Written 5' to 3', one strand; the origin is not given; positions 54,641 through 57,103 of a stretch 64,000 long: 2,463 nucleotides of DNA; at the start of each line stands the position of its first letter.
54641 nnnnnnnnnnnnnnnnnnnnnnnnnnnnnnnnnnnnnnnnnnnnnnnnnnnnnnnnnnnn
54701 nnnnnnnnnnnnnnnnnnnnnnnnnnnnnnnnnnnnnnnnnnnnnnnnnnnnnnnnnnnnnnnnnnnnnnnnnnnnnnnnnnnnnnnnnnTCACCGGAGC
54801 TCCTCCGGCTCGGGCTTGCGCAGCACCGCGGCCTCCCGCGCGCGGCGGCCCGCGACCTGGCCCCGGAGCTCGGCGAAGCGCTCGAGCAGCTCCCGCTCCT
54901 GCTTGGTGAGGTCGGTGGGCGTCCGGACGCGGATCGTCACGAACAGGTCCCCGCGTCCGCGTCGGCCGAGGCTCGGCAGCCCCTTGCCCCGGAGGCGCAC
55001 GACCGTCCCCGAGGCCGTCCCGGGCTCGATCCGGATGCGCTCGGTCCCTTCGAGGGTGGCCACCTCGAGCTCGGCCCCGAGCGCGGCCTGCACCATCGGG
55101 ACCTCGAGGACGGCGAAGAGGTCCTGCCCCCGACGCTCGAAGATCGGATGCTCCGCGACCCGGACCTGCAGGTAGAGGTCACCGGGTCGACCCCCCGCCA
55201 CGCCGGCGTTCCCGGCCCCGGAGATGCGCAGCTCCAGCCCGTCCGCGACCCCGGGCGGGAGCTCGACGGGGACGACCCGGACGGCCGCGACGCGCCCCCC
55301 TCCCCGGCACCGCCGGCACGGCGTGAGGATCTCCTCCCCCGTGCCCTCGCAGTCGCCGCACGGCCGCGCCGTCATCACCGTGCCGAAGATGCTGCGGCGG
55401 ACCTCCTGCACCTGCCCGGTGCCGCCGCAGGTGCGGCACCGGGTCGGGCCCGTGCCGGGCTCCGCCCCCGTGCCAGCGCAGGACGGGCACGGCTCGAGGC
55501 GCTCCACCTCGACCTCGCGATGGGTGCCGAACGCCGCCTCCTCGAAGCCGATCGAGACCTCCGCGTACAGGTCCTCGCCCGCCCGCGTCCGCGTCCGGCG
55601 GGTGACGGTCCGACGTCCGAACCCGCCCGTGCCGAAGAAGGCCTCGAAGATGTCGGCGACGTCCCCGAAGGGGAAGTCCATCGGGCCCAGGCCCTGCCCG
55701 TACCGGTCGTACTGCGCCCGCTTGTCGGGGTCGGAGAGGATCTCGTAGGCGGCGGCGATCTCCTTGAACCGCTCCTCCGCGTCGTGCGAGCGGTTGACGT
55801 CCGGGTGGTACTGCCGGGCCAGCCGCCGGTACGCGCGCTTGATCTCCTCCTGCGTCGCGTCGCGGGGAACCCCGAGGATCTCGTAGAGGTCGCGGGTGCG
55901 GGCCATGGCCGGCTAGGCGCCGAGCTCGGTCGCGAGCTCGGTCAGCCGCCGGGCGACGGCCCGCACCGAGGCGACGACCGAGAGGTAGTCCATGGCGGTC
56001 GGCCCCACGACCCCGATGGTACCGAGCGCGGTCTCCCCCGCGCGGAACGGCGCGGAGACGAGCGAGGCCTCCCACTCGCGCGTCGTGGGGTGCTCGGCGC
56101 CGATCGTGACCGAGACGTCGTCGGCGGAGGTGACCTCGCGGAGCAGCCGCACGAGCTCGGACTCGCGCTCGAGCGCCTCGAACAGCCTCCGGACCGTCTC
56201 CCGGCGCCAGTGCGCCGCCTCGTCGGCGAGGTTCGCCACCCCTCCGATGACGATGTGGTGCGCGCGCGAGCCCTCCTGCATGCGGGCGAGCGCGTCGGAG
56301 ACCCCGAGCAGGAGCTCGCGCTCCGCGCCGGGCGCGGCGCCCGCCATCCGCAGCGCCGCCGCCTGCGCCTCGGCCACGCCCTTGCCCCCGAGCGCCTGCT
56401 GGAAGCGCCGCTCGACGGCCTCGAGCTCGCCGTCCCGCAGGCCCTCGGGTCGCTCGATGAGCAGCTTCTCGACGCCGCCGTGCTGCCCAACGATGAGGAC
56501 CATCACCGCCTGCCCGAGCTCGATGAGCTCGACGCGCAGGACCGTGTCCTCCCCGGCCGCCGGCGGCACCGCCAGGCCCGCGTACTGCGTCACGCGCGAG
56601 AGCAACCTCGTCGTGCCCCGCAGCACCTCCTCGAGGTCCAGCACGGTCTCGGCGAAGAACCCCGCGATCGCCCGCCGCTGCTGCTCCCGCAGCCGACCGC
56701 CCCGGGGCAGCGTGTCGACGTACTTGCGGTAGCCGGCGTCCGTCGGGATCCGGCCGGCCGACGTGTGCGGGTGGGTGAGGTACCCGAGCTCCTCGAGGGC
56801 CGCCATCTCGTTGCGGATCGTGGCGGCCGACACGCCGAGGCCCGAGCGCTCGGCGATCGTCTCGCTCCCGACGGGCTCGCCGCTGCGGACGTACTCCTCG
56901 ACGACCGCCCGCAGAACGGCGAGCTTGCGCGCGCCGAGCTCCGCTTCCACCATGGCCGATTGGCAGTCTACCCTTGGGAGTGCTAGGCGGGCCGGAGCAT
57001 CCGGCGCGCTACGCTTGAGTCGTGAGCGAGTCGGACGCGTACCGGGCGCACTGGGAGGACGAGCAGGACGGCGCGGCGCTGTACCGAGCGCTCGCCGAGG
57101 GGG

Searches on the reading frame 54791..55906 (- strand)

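Call 35: search_protein_families(library=pfam, proteins=[window:54791-55906:-], max_evalue=0.00001)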
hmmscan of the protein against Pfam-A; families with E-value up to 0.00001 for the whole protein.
window:54791-55906:- (371 aa): 3 families
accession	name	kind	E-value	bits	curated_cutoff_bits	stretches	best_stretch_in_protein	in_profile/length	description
PF01556.23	DnaJ_C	-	6.2e-44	150.1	26.6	1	115-330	3-152/152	DnaJ C terminal domain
PF00226.36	DnaJ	-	1.4e-28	99.2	27.8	1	6-67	1-63/63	DnaJ domain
PF00684.25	DnaJ_CXXCXGXG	-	6.9e-15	55.5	32.7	1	140-203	1-64/65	DnaJ central domain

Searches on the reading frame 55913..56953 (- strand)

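Call 35: search_protein_families(library=pfam, proteins=[window:55913-56953:-], max_evalue=0.00001)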
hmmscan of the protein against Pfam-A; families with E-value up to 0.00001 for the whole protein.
window:55913-56953:- (346 aa): 1 family
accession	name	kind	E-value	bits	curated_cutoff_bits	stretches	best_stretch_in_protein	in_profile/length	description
PF01628.27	HrcA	-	3e-42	145.5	22.2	1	108-327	1-215/215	HrcA protein C terminal domain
